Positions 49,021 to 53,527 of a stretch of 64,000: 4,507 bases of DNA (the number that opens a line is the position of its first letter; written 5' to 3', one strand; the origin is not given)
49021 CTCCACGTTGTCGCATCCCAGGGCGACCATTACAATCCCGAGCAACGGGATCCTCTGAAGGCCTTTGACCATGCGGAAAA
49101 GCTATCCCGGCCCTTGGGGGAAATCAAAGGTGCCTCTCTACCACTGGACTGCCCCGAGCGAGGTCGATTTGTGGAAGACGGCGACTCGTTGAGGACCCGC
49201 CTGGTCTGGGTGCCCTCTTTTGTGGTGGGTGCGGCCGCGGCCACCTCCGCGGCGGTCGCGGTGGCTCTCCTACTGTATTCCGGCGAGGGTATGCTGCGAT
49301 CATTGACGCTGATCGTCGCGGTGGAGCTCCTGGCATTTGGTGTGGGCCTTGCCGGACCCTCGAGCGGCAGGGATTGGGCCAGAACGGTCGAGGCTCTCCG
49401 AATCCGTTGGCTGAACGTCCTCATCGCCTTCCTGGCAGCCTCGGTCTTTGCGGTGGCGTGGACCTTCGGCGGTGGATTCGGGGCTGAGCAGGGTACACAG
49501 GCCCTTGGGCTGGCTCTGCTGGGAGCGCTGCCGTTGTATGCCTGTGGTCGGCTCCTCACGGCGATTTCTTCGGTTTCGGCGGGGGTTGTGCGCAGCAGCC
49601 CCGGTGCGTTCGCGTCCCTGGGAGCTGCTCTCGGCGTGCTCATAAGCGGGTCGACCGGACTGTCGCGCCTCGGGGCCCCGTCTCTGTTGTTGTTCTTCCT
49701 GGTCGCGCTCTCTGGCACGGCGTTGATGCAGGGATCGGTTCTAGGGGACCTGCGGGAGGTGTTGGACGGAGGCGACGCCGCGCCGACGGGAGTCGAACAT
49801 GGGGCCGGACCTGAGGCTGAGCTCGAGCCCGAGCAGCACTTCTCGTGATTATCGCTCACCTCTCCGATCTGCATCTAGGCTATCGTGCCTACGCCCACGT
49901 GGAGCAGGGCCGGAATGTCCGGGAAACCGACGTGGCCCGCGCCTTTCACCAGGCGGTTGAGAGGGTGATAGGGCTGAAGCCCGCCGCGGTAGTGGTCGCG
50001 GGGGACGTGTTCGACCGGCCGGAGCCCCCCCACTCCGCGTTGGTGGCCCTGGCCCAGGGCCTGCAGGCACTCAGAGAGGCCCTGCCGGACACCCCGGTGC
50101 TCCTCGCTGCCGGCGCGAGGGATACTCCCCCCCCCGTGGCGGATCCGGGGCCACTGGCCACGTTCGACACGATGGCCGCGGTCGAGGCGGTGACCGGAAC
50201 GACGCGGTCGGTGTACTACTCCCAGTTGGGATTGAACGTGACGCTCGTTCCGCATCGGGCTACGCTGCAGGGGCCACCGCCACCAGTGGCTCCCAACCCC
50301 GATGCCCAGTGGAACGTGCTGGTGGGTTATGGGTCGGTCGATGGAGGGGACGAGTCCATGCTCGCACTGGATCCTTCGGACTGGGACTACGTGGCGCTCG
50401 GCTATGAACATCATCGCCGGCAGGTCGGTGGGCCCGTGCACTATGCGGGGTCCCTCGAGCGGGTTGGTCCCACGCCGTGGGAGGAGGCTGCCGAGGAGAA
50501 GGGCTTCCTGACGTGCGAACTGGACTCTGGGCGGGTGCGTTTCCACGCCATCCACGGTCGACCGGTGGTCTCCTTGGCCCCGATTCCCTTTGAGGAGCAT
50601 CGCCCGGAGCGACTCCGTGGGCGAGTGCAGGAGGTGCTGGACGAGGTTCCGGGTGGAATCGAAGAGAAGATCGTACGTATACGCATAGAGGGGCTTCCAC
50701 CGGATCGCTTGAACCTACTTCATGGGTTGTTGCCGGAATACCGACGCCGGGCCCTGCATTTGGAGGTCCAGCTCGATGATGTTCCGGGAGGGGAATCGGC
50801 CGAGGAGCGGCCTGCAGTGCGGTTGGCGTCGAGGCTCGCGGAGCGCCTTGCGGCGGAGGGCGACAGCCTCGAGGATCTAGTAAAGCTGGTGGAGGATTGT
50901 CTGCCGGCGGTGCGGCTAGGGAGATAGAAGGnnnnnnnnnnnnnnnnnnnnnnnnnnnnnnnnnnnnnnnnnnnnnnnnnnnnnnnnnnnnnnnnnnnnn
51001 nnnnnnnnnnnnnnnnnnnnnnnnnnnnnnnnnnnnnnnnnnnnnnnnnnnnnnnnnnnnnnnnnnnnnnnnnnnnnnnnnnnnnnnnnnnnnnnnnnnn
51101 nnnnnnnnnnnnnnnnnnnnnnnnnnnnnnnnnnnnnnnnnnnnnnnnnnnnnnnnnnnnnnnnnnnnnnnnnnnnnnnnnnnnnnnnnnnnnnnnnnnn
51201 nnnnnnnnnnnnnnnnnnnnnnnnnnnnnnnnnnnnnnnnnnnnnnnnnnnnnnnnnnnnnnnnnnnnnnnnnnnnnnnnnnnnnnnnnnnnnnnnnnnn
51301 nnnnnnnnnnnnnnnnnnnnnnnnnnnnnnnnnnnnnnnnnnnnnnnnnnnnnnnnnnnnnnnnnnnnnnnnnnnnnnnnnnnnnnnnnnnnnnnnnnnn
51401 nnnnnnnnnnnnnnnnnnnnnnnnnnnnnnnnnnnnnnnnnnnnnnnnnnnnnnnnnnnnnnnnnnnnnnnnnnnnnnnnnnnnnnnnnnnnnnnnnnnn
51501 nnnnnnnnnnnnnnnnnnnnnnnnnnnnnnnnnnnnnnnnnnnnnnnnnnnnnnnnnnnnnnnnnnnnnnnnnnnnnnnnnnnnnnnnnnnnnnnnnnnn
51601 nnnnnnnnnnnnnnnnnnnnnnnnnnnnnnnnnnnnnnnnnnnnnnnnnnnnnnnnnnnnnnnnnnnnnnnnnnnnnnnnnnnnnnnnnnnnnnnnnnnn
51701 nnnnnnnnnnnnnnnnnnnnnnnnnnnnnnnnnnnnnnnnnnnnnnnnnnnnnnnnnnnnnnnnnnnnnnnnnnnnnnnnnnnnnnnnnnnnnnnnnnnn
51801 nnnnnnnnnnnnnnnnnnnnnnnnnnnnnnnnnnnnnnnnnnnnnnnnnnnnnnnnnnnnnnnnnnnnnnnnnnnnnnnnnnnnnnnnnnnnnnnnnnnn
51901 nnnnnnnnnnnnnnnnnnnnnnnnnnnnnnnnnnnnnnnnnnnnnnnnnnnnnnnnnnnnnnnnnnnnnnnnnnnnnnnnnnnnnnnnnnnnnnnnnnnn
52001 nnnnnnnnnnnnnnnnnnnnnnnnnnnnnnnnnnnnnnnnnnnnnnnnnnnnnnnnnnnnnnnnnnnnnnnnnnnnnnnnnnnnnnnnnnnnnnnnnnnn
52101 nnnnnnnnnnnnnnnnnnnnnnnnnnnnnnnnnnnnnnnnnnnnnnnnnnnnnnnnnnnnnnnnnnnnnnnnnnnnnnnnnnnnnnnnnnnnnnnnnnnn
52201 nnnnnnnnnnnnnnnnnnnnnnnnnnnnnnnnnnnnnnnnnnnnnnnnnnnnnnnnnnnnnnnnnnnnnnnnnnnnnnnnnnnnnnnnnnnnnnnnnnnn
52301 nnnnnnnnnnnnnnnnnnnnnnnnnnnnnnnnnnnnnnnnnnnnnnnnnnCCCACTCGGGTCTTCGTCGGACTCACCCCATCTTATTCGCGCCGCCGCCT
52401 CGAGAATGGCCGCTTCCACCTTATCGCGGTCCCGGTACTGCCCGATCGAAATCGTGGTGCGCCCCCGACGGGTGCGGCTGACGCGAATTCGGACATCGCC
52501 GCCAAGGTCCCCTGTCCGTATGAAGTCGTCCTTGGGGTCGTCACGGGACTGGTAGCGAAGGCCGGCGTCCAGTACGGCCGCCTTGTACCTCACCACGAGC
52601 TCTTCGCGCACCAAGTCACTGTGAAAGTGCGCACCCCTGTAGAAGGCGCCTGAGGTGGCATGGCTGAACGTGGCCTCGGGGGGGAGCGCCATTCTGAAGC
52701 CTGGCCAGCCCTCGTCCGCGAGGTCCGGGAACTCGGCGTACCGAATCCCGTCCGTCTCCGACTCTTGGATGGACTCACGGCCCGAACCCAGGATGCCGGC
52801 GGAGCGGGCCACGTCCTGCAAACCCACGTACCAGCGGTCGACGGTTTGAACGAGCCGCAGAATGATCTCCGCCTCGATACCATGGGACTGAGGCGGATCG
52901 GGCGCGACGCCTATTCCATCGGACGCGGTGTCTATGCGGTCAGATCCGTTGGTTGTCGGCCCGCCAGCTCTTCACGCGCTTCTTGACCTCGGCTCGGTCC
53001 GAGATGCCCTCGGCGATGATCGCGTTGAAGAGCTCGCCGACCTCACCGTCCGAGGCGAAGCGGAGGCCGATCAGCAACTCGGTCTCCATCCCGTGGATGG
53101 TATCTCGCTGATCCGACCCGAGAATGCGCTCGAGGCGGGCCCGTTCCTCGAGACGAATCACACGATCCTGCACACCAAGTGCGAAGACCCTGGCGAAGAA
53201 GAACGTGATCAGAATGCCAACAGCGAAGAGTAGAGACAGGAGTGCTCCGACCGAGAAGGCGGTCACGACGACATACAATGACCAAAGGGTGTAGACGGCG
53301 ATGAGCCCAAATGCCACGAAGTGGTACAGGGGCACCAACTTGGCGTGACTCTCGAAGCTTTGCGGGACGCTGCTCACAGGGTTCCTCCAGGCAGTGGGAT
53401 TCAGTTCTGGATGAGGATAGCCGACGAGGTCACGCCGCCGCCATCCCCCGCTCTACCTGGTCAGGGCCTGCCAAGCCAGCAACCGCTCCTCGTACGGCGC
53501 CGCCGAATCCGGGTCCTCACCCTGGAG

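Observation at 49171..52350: Membrane protein + degenerate Mre11/SbcD-like + mini Rad50-like (zinc hook kept, ATPase motifs eroded) cassette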

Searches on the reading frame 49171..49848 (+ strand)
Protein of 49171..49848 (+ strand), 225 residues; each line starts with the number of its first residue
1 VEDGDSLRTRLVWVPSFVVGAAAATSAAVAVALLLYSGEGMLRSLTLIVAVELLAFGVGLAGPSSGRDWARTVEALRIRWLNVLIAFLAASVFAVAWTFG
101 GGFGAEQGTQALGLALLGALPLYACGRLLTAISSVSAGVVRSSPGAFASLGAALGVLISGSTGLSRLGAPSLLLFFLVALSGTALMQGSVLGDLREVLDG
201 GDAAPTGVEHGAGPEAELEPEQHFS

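Call 3: search_protein_families(library=pfam, proteins=[window:49171-49848:+], max_evalue=1)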
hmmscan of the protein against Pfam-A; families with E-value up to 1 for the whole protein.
window:49171-49848:+ (225 aa): 0 families

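Call 4: search_protein_families(library=ncbifam, proteins=[window:49171-49848:+], max_evalue=1)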
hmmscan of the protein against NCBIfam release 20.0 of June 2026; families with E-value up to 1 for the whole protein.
window:49171-49848:+ (225 aa): 0 families

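Call 5: search_protein_families(library=padloc, proteins=[window:49171-49848:+], max_evalue=1)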
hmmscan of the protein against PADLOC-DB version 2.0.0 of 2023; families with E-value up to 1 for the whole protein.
window:49171-49848:+ (225 aa): 0 families

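Call 40: search_protein_families(library=ncbifam, proteins=[window:49171-49848:+], max_evalue=1)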
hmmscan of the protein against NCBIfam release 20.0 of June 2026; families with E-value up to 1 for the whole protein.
window:49171-49848:+ (225 aa): 0 families

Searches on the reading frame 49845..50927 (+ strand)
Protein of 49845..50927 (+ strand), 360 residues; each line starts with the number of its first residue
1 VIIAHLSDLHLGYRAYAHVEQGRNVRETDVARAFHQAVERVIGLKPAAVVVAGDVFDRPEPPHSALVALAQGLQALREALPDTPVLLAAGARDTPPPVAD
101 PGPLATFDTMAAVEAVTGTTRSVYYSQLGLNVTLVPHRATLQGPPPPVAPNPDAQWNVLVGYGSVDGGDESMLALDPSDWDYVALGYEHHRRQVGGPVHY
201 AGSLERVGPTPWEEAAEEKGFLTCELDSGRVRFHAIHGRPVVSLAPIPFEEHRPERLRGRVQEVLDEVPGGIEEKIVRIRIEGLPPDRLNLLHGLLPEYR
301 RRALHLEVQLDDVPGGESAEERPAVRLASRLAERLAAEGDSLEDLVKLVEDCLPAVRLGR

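Call 3: search_protein_families(library=pfam, proteins=[window:49845-50927:+], max_evalue=1)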
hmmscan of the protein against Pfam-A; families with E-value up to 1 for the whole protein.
window:49845-50927:+ (360 aa): 2 families
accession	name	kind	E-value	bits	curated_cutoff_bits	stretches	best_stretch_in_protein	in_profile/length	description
PF00149.33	Metallophos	-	4.7e-05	24.3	21.5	1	2-93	2-71/191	Calcineurin-like phosphoesterase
PF13472.12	Lipase_GDSL_2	-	0.02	15.9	32.9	1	22-103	40-123/178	GDSL-like Lipase/Acylhydrolase family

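Call 4: search_protein_families(library=ncbifam, proteins=[window:49845-50927:+], max_evalue=1)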
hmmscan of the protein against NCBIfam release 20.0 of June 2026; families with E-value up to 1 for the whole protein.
window:49845-50927:+ (360 aa): 8 families
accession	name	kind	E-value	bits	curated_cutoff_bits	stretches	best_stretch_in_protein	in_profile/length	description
TIGR00619.1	sbcd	subfamily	2.7e-14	53.6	77.65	1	2-116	2-109/252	exonuclease subunit SbcD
NF041031.1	Mre11_Sulfo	equivalog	1.6e-13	50.6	500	1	3-97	2-89/374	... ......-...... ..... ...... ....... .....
NF041030.1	Mre11_Halo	equivalog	1.4e-10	40.8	550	1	3-283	4-271/361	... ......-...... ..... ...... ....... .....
NF041029.1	Mre11_Pyroc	equivalog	5.2e-09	35.4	600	1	1-74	1-69/438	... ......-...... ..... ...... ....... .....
NF008206.2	PRK10966.1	equivalog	1.3e-06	27.8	450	1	1-78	1-72/380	exonuclease subunit SbcD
NF041753.2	sbcd_Staph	equivalog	0.00015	20.7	480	1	1-93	1-86/375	exonuclease subunit SbcD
NF041754.1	sbcd_Bac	equivalog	0.00088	18.6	750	1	1-107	1-100/390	exonuclease subunit SbcD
TIGR04123.1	P_estr_lig_assc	hypoth_equivalog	0.00089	18.7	150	1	6-96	26-112/207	ligase-associated DNA damage response endonuclease PdeM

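Call 5: search_protein_families(library=padloc, proteins=[window:49845-50927:+], max_evalue=1)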
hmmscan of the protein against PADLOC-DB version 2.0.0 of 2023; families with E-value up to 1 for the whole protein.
window:49845-50927:+ (360 aa): 0 families

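Call 7: search_solved_structures(query=window:49845-50927:+, max_evalue=1, show_alignments=2)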
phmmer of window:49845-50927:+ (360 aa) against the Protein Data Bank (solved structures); distinct sequences matched with E-value up to 1: 21.
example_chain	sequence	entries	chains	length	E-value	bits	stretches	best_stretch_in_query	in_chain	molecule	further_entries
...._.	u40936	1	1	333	1.1e-09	41.1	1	1-107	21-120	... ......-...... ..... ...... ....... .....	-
4tug_C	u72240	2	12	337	1.2e-09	41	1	1-107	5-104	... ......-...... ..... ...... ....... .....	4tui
3av0_A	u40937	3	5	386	1.8e-09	40.5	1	1-107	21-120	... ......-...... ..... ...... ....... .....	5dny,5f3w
3tho_B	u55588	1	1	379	7.2e-09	38.4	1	159-357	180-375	Exonuclease, putative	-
3qg5_C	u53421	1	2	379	7.4e-09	38.4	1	159-357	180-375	Mre11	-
3thn_A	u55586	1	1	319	8e-07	31.7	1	159-250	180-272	Exonuclease, putative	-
4o24_A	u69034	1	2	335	1.6e-06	30.7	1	159-253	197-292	Exonuclease, putative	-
2q8u_A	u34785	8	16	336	1.6e-06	30.7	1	159-253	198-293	Exonuclease, putative | Nuclease SbcCD subunit D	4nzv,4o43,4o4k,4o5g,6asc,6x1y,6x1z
1ii7_A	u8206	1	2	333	2.1e-06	30.3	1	3-77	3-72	Mre11 nuclease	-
3dsc_A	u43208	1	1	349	2.3e-06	30.2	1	3-77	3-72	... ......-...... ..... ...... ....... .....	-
3dsd_A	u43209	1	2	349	2.3e-06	30.2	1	3-75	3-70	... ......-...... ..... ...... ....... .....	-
1s8e_A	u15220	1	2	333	3.2e-06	29.7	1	3-69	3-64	exonuclease putative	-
4hd0_A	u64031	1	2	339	1.5e-05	27.6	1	3-77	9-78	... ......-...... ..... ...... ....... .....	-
7dog_A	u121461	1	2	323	6.4e-05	25.5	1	4-93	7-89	Nuclease SbcCD subunit D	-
4lty_C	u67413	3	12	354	0.0057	19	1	2-68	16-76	Exonuclease subunit SbcD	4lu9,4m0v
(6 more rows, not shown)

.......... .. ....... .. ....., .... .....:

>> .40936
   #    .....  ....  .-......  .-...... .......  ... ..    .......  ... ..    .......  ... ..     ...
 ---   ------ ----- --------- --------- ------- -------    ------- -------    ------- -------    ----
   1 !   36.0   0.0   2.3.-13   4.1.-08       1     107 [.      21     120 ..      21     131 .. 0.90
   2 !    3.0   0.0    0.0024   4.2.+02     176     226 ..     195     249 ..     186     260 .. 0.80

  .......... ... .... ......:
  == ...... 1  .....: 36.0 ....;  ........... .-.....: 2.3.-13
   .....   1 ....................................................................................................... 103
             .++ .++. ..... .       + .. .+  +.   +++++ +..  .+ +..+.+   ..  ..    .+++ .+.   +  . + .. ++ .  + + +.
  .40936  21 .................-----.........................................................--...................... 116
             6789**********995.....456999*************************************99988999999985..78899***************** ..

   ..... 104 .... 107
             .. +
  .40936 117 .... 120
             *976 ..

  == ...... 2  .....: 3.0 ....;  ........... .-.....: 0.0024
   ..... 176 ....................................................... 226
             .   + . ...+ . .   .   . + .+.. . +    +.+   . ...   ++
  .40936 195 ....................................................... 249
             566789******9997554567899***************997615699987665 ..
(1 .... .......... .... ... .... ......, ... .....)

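Call 12: find_homologous_proteins(query=window:49845-50927:+)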
Query window:49845-50927:+ (360 aa): 620 proteins with E <= 0.001 among 8000 candidates; the best 120 are listed.
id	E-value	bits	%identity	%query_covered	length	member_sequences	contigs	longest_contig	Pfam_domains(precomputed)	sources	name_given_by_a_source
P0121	7.8e-213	724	89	99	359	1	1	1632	-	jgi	jgi:DNA repair exonuclease SbcCD nuclease subunit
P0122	4.0e-212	722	90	99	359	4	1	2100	-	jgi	-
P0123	5.7e-211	718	90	99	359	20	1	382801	-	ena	-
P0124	8.8e-208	708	89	99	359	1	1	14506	-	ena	-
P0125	1.3e-207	707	89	99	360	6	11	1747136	-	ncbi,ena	-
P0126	1.3e-204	697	87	99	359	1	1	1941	-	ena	-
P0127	7.1e-202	688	86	99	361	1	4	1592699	-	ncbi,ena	-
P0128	8.4e-202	688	87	99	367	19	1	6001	-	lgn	-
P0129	4.2e-197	673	85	99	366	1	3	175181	PF00149.34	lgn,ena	-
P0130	4.6e-193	659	84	98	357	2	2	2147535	-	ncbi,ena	-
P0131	7.7e-187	639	85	94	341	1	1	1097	-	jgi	-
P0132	8.7e-180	616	77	99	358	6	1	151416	PF00149.34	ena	-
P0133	2.2e-175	601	77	98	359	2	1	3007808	PF00149.34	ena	-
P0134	5.2e-174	597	75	98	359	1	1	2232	PF00149.34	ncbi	-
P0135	1.3e-173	595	77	98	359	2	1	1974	PF00149.34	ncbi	-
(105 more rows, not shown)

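Call 61: predict_structure(alignment_id=A7)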
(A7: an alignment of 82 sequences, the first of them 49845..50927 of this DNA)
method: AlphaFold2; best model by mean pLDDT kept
length: 360 residues; sequences in the alignment: 82
mean_pLDDT: 86.3   pTM: 0.80
mean pLDDT of the five models: 86.3, 86.1, 85.8, 83.2, 82.7
residues with pLDDT >= 90: 195; 70-90: 108; 50-70: 43; < 50: 14
segments of 3 or more residues with pLDDT < 50: 315-321, 354-360
pLDDT, mean of each block of 10 residues (from residue 1): 97 85 88 97 98 95 97 98 98 90 95 95 96 94 75 97 78 85 94 93 78 81 97 92 90 89 89 90 90 84 88 55 59 64 69 45
secondary structure, 60 per line:
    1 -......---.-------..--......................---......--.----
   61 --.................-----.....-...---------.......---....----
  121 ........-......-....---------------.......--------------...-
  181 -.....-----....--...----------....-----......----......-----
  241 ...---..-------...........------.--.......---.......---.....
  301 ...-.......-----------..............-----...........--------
elements in order: E2-7 H25-44 E48-53 H63-79 E85-89 H103-109 E113-116 E121-125 E130-135 H137-140 E156-162 E182-186 E192-195 E198-200 H211-214 E220-225 E230-235 E241-243 H256-266 E276-282 H286-292 H296-302 E305-311 H323-336 H342-352

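Call 64: fold_search(model_id=the predicted structure, library=pdb)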
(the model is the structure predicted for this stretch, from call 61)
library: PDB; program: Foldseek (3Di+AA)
matches with E <= 10: 902; with E <= 0.001: 76
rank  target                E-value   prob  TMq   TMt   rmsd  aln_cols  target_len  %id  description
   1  3av0_A                1.1e-16  1.00  0.62  0.60   8.9       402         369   18  Crystal structure of Mre11-Rad50 bound to ATP S (released 2011-05-25)
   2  5dny_A                1.7e-16  1.00  0.63  0.64   7.7       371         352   17  Structure of the ATPrS-Mre11/Rad50-DNA complex (released 2016-02-24)
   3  4tug_C                3.9e-16  1.00  0.60  0.68   6.0       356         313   17  Crystal structure of MjMre11-DNA2 complex (released 2014-10-15)
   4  4tug_E                4.1e-16  1.00  0.59  0.67   6.0       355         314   18  Crystal structure of MjMre11-DNA2 complex (released 2014-10-15)
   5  3dsd_A                5.1e-16  1.00  0.60  0.65   5.8       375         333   20  Crystal structure of P. furiosus Mre11-H85S bound to a branched DNA and manganese (released 2008-10-14)
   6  5dny_C                6.7e-16  1.00  0.63  0.65   7.9       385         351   17  Structure of the ATPrS-Mre11/Rad50-DNA complex (released 2016-02-24)
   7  4tug_D                7.9e-16  1.00  0.61  0.71   5.4       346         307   19  Crystal structure of MjMre11-DNA2 complex (released 2014-10-15)
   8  4tug_A                1.1e-15  1.00  0.60  0.68   6.0       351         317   18  Crystal structure of MjMre11-DNA2 complex (released 2014-10-15)
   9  1ii7_B                2.0e-15  1.00  0.61  0.65   6.2       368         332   20  Crystal structure of P. furiosus Mre11 with manganese and dAMP (released 2001-05-30)
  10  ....                  3.1e-15  1.00  0.61  0.69   5.3       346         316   18  Crystal structure of Mre11 with manganese (released 2011-05-25)
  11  4tug_F                4.2e-15  1.00  0.59  0.69   5.4       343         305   18  Crystal structure of MjMre11-DNA2 complex (released 2014-10-15)
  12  4tug_B                5.5e-15  1.00  0.61  0.70   5.3       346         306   19  Crystal structure of MjMre11-DNA2 complex (released 2014-10-15)
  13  1s8e_A                5.8e-15  1.00  0.63  0.67   5.9       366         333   21  Crystal structure of Mre11-3 (released 2004-08-10)
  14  3tho_B                1.2e-14  1.00  0.61  0.61   9.3       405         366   19  Crystal structure of Mre11:Rad50 in its ATP/ADP bound state (released 2011-10-12)
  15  4hd0_A                1.3e-14  1.00  0.62  0.66   6.1       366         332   21  Mre11 ATLD17/18 mutation retains Tel1/ATM activity but blocks DNA double-strand break repair (released 2012-10-31)
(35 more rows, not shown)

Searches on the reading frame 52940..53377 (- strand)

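Call 39: search_protein_families(library=pfam, proteins=[window:52940-53377:-], max_evalue=0.1)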
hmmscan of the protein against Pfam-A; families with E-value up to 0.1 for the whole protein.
window:52940-53377:- (145 aa): 1 family
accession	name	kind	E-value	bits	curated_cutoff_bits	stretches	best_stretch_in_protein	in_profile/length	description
PF20136.4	DUF6526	-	2.7e-33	115.5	23.7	1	5-145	3-145/145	Family of unknown function (DUF6526)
